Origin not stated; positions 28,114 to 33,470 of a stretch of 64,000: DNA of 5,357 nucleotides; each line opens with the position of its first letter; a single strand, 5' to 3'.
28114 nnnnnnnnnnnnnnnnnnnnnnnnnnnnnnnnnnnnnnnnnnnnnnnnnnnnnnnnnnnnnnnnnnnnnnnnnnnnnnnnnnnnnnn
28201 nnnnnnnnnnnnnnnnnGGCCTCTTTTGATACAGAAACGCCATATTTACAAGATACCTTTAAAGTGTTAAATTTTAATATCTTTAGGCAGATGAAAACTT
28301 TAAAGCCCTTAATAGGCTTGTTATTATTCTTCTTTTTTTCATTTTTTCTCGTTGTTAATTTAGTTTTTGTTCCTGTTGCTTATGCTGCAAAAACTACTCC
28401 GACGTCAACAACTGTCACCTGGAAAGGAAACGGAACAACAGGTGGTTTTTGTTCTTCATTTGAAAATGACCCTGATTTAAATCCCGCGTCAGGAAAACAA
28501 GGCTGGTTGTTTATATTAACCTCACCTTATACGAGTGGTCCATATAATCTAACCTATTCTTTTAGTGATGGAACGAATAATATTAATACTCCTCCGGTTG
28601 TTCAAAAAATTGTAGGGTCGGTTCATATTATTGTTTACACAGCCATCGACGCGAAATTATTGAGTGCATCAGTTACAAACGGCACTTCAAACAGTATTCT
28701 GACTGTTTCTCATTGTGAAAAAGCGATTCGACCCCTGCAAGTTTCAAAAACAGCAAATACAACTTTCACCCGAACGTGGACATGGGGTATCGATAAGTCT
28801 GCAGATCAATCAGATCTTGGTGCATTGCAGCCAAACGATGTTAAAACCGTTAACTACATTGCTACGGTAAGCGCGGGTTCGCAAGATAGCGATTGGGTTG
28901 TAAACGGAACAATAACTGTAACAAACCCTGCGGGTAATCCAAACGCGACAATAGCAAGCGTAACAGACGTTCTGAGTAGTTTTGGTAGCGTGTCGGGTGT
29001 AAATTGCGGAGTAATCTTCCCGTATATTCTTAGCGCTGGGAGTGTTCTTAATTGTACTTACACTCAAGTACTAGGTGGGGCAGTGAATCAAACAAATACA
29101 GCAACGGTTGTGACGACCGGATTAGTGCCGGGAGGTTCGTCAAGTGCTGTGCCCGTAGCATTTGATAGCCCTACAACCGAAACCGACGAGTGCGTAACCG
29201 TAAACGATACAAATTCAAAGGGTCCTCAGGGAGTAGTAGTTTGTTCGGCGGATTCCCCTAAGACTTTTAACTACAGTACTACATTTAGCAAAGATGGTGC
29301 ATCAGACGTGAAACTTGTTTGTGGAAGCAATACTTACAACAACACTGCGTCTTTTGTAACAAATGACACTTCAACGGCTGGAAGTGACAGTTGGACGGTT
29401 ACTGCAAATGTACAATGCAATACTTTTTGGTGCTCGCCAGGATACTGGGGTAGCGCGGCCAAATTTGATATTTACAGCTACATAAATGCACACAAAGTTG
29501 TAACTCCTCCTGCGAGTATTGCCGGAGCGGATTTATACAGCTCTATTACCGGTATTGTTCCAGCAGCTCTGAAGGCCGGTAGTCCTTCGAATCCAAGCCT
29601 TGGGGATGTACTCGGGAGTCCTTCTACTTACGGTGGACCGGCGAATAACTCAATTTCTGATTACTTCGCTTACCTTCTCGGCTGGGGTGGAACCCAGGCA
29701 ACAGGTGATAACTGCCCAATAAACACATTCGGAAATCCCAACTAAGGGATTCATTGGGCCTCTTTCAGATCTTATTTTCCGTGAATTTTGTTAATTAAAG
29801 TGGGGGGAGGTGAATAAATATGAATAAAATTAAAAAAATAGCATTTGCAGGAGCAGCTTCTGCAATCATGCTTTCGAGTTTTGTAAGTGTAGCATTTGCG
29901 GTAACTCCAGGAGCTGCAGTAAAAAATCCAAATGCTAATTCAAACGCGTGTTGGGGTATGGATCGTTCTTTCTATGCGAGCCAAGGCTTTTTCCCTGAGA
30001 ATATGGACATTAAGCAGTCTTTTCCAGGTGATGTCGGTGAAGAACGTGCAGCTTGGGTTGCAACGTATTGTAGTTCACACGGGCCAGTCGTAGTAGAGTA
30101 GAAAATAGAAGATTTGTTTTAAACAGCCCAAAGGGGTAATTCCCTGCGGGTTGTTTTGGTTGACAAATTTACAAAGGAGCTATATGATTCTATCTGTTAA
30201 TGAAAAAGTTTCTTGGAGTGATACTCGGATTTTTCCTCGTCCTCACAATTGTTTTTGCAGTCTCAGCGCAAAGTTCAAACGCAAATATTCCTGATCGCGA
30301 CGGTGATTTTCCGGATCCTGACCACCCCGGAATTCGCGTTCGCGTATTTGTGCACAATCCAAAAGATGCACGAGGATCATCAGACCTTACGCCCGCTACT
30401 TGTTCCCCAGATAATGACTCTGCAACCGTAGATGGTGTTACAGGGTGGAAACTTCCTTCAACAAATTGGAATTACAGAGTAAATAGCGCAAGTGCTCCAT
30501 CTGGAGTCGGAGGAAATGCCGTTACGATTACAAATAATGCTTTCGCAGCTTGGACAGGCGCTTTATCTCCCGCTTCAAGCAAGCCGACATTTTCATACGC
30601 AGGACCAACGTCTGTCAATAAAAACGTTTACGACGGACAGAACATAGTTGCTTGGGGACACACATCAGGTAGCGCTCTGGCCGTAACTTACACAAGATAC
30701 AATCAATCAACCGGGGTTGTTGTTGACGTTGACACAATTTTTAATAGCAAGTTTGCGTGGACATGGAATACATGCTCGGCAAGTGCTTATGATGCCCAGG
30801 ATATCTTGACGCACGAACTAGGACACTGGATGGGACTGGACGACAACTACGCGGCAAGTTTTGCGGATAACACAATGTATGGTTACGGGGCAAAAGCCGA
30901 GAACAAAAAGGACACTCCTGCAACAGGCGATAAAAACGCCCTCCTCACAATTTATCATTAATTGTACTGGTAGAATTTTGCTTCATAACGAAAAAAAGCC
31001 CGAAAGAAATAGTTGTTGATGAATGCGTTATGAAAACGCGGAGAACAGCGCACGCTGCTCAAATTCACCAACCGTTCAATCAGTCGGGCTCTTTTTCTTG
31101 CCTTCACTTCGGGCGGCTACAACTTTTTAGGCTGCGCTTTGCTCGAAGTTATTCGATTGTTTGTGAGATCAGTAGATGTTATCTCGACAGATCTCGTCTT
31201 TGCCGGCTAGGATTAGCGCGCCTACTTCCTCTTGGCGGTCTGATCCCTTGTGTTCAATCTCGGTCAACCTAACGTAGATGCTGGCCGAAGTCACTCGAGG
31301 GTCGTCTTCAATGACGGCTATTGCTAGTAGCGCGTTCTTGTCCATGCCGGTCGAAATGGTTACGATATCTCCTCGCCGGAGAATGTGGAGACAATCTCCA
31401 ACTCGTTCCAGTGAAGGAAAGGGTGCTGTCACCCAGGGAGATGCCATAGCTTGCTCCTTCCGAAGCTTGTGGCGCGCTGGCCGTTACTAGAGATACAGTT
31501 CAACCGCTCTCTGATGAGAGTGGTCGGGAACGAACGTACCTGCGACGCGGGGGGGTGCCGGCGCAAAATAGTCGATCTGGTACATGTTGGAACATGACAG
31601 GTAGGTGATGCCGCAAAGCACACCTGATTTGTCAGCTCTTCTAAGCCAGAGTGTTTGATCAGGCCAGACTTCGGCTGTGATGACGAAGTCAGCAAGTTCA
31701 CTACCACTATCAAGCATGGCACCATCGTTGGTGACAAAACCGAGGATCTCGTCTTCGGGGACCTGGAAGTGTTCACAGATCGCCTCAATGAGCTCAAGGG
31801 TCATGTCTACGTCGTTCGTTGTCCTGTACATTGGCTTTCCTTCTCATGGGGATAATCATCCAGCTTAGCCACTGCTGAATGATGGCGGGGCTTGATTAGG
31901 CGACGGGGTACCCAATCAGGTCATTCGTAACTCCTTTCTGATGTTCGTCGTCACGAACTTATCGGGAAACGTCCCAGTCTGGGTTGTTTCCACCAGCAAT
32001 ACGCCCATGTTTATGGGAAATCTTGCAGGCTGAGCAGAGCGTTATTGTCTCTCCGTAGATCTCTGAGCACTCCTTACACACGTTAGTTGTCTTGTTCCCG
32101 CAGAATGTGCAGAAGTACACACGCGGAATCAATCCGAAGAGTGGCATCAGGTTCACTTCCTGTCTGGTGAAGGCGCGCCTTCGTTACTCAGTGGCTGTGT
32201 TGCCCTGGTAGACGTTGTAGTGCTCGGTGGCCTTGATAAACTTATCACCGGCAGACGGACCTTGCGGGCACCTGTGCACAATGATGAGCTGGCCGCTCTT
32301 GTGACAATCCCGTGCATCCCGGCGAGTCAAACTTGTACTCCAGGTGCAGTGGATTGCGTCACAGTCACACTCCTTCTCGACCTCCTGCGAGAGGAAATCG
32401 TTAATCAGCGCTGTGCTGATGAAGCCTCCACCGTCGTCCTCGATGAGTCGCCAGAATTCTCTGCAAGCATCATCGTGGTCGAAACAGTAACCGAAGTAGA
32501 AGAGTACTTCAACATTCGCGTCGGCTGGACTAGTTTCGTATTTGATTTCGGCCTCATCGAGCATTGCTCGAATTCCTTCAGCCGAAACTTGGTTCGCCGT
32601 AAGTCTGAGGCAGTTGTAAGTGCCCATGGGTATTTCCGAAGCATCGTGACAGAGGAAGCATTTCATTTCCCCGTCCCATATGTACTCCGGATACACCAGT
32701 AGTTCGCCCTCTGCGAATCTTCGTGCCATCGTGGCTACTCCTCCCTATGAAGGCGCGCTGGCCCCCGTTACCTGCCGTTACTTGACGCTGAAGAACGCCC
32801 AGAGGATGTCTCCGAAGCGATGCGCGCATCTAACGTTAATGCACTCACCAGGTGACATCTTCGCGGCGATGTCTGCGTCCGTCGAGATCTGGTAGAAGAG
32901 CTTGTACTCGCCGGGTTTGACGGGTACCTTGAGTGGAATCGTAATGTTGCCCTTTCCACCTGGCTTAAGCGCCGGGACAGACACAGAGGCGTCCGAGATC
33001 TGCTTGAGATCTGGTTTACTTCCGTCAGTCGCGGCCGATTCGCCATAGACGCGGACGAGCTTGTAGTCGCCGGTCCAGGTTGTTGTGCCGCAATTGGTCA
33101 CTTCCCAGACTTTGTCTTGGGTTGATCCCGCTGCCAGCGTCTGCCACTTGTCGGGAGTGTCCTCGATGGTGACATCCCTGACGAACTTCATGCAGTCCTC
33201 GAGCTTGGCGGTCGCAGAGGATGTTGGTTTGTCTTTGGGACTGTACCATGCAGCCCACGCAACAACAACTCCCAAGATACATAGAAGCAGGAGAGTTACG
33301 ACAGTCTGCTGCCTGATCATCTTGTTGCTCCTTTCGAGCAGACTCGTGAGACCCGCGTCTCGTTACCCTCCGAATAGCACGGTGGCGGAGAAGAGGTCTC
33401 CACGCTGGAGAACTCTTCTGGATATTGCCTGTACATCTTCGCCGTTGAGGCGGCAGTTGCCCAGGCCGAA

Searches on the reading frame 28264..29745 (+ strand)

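Call 5: search_protein_families(library=ncbifam, proteins=[window:28264-29745:+], max_evalue=0.1)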
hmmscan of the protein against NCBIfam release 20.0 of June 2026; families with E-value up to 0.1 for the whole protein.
window:28264-29745:+ (493 aa): 1 family
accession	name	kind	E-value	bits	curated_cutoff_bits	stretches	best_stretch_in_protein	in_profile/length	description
TIGR04487.1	SoxY_para_1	exception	0.0096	15.7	172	1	260-333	28-101/146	SoxY-related AACIE arm protein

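Call 6: search_protein_families(library=pfam, proteins=[window:28264-29745:+], max_evalue=0.1)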
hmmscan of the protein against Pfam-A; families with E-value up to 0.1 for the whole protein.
window:28264-29745:+ (493 aa): 1 family
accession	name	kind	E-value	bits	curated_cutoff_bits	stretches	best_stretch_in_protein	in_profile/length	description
PF01737.22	Ycf9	-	0.018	15.4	22.3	1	19-46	6-30/58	YCF9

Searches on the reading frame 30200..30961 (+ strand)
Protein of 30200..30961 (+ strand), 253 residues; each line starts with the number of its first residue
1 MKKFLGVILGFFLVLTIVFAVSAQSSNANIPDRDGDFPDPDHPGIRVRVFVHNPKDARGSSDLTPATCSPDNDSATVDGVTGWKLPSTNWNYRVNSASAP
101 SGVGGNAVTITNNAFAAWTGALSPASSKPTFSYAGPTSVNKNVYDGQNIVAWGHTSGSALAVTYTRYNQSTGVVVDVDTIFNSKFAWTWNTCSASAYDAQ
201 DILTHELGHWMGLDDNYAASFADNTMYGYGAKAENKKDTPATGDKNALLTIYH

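Call 5: search_protein_families(library=ncbifam, proteins=[window:30200-30961:+], max_evalue=0.1)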
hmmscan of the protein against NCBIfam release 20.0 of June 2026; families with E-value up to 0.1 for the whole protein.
window:30200-30961:+ (253 aa): 6 families
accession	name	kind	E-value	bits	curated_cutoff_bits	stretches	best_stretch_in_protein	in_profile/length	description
NF041905.1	MXAN_2677_2678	equivalog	2.8e-11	43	250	1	152-252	127-234/283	myxosortase-dependent metalloprotease, MXAN_2677/MXAN_2678 family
NF038122.1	metallo_LGF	subfamily_domain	7.6e-08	32.7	80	1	99-214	35-158/274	NF038122 family metalloprotease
NF033628.1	snapalysin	exception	0.00072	19.4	300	1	193-244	142-192/207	snapalysin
TIGR03296.1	M6dom_TIGR03296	domain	0.0036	17.2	110.8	1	155-222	117-191/286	M6 family metalloprotease domain-containing protein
NF038115.1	SVAGG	subfamily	0.011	14.8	150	1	145-231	123-211/407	SVAGG family GlyGly-CTERM protein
TIGR03952.1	metzin_BF0631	equivalog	0.058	12.4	208.1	1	191-220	224-253/351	zinc-dependent metalloproteinase lipoprotein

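Call 6: search_protein_families(library=pfam, proteins=[window:30200-30961:+], max_evalue=0.1)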
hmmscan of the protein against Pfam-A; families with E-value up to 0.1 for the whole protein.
window:30200-30961:+ (253 aa): 4 families
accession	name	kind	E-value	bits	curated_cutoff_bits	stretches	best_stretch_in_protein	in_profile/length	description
PF00413.30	Peptidase_M10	-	7.5e-05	23.1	24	1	174-252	83-158/159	Matrixin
PF05572.19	Peptidase_M43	-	0.0023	18.3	23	1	142-245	19-107/152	Pregnancy-associated plasma protein-A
PF16313.11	DUF4953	-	0.0035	17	24.2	1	201-222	15-36/316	Met-zincin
PF02031.22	Peptidase_M7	-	0.0065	17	25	1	156-237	37-115/133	Streptomyces extracellular neutral proteinase (M7) family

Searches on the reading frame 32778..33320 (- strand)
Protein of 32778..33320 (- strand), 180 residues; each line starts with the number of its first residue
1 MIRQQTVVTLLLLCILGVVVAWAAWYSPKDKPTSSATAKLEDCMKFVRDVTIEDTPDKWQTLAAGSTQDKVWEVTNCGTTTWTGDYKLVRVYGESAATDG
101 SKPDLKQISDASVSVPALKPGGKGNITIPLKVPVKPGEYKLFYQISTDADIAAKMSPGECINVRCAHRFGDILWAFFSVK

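Call 62: search_protein_families(library=pfam, proteins=[window:32778-33320:-], max_evalue=0.001)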
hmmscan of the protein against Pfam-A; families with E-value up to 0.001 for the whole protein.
window:32778-33320:- (180 aa): 1 family
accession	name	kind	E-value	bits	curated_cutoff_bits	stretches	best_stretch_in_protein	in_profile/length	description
PF16158.11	N_BRCA1_IG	-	1.9e-14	54.5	28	1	59-149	5-94/108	Ig-like domain from next to BRCA1 gene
